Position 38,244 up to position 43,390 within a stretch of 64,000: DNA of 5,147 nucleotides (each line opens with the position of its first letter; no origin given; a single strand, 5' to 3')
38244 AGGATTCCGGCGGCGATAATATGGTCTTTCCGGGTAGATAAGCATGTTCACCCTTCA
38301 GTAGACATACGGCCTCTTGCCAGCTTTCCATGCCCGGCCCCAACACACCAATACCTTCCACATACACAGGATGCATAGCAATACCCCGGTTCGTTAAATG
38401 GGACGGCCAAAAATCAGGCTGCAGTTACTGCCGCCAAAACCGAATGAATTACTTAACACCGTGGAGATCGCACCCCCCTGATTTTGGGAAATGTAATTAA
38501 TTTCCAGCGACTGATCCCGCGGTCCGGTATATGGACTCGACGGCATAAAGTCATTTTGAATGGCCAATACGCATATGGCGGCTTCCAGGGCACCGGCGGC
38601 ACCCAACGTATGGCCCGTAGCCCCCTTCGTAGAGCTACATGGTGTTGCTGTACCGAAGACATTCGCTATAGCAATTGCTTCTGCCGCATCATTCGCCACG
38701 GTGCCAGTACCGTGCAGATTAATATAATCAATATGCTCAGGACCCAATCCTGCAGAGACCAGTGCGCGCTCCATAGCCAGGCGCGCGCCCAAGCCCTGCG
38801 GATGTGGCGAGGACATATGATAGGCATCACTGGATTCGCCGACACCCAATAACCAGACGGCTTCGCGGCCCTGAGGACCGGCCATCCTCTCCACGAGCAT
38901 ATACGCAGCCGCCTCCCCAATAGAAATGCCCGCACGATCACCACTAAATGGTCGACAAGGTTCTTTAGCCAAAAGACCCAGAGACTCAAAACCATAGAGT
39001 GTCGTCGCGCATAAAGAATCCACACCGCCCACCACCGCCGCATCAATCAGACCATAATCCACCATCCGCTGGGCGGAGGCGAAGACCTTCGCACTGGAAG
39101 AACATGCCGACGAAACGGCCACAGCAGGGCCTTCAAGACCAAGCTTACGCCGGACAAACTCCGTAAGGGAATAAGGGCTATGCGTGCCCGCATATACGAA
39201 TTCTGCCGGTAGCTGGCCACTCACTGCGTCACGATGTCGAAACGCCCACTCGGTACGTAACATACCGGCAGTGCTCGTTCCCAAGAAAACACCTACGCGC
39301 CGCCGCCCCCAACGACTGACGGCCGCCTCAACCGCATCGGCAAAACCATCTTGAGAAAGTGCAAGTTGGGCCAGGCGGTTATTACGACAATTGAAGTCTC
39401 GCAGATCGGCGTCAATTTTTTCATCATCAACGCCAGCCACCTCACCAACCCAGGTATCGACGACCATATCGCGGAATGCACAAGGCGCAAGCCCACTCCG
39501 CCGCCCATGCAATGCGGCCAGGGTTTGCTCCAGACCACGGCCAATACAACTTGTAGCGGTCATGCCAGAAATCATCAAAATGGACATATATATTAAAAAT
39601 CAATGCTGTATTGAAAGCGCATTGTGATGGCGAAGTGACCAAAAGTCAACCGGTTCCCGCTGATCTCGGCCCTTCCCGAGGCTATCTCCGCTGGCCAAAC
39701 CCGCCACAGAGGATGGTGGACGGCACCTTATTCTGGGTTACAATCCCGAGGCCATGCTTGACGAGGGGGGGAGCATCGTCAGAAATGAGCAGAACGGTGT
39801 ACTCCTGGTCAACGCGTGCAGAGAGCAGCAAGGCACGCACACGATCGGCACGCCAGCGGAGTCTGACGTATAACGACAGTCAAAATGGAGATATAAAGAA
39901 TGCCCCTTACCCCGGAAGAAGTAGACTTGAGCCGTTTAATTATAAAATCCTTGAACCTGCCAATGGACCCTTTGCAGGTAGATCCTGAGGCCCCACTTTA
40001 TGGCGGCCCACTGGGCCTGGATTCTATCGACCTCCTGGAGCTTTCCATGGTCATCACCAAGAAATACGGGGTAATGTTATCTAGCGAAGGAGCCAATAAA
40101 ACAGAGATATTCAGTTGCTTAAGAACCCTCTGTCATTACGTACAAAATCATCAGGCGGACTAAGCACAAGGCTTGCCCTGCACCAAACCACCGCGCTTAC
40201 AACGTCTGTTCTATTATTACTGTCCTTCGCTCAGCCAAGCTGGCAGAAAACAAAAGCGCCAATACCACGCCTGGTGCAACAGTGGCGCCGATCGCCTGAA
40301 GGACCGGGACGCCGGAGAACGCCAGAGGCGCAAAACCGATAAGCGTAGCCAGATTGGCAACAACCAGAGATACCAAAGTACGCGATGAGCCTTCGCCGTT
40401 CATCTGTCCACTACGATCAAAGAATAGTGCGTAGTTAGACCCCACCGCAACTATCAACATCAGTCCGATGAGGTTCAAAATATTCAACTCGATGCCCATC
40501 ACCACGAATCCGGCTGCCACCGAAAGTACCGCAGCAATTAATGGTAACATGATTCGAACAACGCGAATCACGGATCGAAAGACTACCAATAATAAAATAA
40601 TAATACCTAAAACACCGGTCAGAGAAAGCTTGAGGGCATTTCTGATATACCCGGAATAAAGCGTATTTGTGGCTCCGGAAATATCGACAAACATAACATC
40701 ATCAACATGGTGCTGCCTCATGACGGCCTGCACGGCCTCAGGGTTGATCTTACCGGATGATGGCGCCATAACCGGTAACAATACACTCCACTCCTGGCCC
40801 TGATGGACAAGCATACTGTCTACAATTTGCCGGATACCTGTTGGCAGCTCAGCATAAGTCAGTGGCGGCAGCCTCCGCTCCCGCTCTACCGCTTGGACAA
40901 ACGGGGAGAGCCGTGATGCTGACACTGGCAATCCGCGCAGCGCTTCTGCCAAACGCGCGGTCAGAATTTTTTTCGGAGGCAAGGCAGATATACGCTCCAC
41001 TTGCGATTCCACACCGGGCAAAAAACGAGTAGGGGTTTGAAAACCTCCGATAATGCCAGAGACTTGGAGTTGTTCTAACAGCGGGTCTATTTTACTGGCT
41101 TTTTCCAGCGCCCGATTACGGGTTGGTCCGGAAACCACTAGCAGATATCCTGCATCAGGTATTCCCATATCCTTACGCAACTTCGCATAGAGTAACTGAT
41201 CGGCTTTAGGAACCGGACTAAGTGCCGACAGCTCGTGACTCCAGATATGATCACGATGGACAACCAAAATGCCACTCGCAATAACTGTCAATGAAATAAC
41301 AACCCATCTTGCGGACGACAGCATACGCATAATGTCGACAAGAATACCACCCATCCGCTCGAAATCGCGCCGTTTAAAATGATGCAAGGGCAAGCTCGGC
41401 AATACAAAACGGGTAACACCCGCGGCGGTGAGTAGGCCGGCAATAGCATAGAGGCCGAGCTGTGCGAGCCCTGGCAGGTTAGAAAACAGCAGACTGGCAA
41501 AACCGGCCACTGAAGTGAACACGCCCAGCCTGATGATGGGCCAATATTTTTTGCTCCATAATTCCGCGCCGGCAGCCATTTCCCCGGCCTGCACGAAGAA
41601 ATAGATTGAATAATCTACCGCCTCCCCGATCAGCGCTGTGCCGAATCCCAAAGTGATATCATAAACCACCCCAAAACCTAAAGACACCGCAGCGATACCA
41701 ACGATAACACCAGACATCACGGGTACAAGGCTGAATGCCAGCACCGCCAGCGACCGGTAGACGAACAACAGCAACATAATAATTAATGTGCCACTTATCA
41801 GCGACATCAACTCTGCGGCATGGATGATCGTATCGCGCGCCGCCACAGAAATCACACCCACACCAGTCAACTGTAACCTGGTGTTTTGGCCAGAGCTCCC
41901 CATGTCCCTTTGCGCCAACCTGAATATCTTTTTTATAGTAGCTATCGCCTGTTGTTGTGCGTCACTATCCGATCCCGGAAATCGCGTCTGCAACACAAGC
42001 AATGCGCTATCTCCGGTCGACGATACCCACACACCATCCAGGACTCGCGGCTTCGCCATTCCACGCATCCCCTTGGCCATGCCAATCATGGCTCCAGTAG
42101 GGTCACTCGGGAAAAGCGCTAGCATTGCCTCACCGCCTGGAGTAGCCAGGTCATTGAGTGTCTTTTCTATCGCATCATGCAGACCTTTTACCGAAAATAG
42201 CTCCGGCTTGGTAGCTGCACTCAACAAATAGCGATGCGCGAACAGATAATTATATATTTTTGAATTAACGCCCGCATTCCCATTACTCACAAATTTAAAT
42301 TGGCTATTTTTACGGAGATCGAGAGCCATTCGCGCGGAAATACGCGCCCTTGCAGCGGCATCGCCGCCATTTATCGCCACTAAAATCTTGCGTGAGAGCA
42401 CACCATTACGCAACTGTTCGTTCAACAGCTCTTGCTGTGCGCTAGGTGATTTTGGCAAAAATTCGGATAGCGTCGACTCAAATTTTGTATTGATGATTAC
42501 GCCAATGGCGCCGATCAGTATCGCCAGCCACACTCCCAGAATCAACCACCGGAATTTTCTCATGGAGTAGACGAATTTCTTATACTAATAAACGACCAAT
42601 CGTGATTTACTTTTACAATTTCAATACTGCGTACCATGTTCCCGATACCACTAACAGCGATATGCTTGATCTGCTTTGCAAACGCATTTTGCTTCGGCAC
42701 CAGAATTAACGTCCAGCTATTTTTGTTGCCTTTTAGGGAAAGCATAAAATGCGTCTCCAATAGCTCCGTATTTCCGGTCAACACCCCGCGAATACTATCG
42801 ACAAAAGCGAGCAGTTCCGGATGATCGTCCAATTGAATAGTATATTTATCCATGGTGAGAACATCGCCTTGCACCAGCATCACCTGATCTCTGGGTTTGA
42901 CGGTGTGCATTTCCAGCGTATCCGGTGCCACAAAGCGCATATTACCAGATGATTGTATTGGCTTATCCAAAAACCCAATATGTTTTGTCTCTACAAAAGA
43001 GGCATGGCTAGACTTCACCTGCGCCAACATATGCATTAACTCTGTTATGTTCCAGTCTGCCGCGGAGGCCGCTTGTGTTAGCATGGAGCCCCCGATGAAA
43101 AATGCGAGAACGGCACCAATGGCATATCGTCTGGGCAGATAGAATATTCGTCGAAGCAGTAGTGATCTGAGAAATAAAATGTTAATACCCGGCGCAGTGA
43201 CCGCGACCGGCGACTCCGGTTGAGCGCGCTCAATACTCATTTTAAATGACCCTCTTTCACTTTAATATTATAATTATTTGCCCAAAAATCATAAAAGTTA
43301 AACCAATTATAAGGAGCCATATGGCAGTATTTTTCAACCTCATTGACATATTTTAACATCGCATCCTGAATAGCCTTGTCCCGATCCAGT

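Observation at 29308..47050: Apparently intact xanthomonadin/aryl-polyene type II PKS system in a probable acidophile chromosome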

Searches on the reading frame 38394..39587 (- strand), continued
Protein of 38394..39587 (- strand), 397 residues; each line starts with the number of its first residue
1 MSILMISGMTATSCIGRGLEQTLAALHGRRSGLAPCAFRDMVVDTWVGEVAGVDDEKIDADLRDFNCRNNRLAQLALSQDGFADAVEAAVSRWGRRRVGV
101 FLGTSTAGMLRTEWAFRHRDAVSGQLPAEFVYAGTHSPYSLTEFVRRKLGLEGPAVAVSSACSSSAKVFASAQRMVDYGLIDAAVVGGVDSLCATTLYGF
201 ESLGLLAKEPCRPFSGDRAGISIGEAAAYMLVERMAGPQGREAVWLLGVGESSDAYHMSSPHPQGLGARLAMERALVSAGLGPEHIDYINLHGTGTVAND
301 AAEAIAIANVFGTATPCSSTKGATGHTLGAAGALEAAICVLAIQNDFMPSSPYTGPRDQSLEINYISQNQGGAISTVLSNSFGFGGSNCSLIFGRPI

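Call 51: find_encoding_contigs(protein=P0041, flank=10000, max_places=1)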
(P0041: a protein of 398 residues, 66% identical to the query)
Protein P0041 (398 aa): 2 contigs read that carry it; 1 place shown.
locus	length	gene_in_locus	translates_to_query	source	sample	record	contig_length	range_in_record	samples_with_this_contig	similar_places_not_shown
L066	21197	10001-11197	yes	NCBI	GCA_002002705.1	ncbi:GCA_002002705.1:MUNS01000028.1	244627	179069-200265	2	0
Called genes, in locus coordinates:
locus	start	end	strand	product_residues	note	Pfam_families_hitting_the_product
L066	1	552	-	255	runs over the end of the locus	PF13230:GATase_4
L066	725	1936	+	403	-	PF10005:Zn_ribbon_DZR_6, PF15887:Peptidase_Mx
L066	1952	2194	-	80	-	PF14375:Cys_rich_CWC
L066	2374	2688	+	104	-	PF00550:PP-binding (weak)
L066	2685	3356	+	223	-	-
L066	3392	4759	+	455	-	PF00501:AMP-binding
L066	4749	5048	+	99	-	PF07977:FabA, PF22818:ApeI-like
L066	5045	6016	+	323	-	PF03279:Lip_A_acyltrans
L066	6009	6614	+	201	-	PF19574:LolA_3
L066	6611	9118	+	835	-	PF03176:MMPL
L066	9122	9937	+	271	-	PF01522:Polysacc_deac_1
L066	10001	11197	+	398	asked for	PF00109:ketoacyl-synt, PF02801:Ketoacyl-synt_C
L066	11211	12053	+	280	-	PF13723:Ketoacyl-synt_2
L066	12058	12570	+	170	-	PF22817:ApeP-like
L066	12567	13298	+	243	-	PF00106:adh_short, PF01370:Epimerase, PF08659:KR, PF03435:Sacchrp_dh_NADP (faint), PF13561:adh_short_C2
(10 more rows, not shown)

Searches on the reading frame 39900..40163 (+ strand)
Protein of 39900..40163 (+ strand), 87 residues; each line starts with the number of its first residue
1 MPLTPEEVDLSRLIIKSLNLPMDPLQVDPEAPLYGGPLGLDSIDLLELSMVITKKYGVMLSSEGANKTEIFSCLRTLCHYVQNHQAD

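Call 9: search_protein_families(library=ncbifam, proteins=[window:39900-40163:+], max_evalue=0.001)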
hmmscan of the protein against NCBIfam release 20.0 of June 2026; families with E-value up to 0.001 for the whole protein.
window:39900-40163:+ (87 aa): 5 families
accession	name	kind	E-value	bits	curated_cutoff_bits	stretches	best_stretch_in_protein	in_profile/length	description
NF006617.0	PRK09184.1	subfamily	4.3e-25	87.6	70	1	7-86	15-95/96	phosphopantetheine-binding protein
TIGR00517.1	acyl_carrier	equivalog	3.1e-05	23.8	70.45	1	14-69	12-64/77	acyl carrier protein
NF002148.0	PRK00982.1-2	subfamily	4.8e-05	23.1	71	1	19-69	16-65/79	acyl carrier protein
NF058660.1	cispen_ACP_AmcB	equivalog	4.9e-05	23.4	80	1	13-85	9-79/80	cispentacin biosynthesis acyl carrier protein AmcB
NF003757.0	PRK05350.1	equivalog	0.00093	19.3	65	0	21-63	20-61/83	acyl carrier protein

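Call 53: search_protein_families(library=pfam, proteins=[window:39900-40163:+], max_evalue=10)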
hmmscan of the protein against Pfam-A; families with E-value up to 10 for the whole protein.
window:39900-40163:+ (87 aa): 1 family
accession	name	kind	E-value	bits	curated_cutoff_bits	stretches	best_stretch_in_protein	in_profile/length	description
PF00550.31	PP-binding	-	3e-06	27.8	20.8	1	20-63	11-52/67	Phosphopantetheine attachment site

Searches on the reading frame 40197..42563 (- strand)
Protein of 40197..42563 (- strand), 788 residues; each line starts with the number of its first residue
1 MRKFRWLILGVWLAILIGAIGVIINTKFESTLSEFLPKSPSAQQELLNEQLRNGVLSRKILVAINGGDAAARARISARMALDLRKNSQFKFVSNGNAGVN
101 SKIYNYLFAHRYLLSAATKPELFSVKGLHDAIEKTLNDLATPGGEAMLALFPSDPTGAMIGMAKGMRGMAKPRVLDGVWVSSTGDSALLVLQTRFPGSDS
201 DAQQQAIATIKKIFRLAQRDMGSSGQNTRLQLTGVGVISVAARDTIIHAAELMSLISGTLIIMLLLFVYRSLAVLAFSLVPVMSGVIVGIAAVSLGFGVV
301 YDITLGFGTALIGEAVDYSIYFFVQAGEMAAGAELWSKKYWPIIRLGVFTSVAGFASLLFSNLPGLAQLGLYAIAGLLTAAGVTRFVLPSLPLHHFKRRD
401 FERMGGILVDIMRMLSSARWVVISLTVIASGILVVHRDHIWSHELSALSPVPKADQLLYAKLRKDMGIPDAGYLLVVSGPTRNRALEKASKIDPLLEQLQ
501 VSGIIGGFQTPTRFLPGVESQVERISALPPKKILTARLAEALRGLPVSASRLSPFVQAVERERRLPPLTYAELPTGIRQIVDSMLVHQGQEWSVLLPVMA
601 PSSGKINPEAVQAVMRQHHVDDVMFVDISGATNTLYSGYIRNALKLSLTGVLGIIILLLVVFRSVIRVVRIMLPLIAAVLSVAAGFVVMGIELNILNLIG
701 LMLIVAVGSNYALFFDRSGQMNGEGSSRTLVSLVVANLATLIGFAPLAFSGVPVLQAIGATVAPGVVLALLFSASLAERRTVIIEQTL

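Call 4: search_protein_families(library=pfam, proteins=[window:40197-42563:-], max_evalue=0.01)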
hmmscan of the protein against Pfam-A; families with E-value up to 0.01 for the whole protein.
window:40197-42563:- (788 aa): 1 family
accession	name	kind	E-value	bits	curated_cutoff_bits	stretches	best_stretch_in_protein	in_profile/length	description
PF03176.21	MMPL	-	5.1e-17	62.3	20.5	2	171-391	73-298/333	MMPL family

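Call 9: search_protein_families(library=ncbifam, proteins=[window:40197-42563:-], max_evalue=0.001)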
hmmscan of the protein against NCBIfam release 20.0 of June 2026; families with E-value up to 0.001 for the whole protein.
window:40197-42563:- (788 aa): 5 families
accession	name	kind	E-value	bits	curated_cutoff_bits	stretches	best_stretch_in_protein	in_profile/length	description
TIGR00921.1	2A067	subfamily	2.9e-20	71.9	351.9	2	202-391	537-730/733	hydrophobe/amphiphile efflux-3 (HAE3) family transporter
TIGR03480.1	HpnN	hypoth_equivalog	5.1e-19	67.8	751.85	2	124-429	146-458/862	hopanoid biosynthesis associated RND transporter like protein HpnN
NF052374.1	HopndTporHpnN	equivalog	4.3e-09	35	1100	1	568-770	646-843/858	hopanoid transporter HpnN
TIGR00833.1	actII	subfamily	5.9e-08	31.5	874.7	1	187-391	116-328/910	MMPL family RND transporter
NF045600.2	BstA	equivalog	7.1e-08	30.8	1400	1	166-391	202-435/903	sterol transporter cytoplasmic membrane protein BstA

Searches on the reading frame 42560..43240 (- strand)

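Call 4: search_protein_families(library=pfam, proteins=[window:42560-43240:-], max_evalue=0.01)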
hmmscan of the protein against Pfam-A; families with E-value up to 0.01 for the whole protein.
window:42560-43240:- (226 aa): 2 families
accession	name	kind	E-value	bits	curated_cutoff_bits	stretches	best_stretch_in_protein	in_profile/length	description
PF19574.5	LolA_3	-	4.3e-16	59.2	23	1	57-213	1-162/192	Outer membrane lipoprotein carrier protein LolA-like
PF03548.22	LolA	-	2.1e-05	24.8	23.6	1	74-209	2-137/165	Outer membrane lipoprotein carrier protein LolA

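Call 9: search_protein_families(library=ncbifam, proteins=[window:42560-43240:-], max_evalue=0.001)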
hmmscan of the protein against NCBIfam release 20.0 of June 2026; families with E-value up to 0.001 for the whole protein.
window:42560-43240:- (226 aa): 3 families
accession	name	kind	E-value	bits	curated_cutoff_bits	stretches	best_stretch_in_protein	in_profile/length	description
NF053544.1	LolA2_flexi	equivalog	9.3e-16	57.8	125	1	47-223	9-195/208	flexirubin biosynthesis/transport protein LolA2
TIGR00547.2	lolA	equivalog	7.7e-10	38.5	112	1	53-210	10-165/202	outer membrane lipoprotein periplasmic chaperone LolA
NF000661.0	PRK00031.1-3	equivalog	8.9e-05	22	255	1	46-211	20-189/225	outer membrane lipoprotein chaperone LolA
